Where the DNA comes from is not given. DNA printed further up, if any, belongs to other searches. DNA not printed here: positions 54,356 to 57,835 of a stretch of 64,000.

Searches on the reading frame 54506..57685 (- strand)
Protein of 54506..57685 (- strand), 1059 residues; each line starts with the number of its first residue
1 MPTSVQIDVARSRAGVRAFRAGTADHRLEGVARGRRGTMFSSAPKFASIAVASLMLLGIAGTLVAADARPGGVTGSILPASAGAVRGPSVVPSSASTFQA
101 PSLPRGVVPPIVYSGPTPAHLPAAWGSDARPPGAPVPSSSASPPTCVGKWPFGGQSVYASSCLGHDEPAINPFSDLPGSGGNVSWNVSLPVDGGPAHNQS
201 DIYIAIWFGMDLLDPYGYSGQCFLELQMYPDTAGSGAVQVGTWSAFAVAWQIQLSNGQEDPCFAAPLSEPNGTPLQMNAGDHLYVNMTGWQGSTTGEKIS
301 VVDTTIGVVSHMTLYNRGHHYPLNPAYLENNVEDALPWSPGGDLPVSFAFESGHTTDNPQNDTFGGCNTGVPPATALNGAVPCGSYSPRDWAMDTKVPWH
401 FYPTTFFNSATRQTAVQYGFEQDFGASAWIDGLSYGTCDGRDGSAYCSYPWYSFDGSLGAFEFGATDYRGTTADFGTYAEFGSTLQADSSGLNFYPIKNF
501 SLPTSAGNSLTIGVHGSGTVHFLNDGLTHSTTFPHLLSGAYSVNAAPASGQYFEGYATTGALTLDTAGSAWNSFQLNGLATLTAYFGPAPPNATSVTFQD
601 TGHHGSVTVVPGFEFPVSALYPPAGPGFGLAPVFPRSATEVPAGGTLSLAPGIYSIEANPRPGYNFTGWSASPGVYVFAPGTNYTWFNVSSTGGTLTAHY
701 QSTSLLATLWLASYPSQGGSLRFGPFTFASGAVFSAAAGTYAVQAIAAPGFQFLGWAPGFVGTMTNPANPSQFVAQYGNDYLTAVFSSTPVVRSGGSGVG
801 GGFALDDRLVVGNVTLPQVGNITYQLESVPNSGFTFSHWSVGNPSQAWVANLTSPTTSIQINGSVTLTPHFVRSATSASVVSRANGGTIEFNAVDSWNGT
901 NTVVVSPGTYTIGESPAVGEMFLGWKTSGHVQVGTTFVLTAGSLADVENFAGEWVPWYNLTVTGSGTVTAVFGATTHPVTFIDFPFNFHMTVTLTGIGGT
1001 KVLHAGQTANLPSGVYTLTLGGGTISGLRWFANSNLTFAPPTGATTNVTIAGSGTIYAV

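Call 75: search_protein_families(library=pfam, proteins=[window:54506-57685:-], max_evalue=0.001)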
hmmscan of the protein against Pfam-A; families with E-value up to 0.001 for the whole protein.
window:54506-57685:- (1059 aa): 1 family
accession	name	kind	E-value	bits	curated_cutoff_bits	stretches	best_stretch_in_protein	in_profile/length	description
PF18998.6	Flg_new_2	-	1.1e-10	41.8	23.6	0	738-788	22-71/73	Divergent InlB B-repeat domain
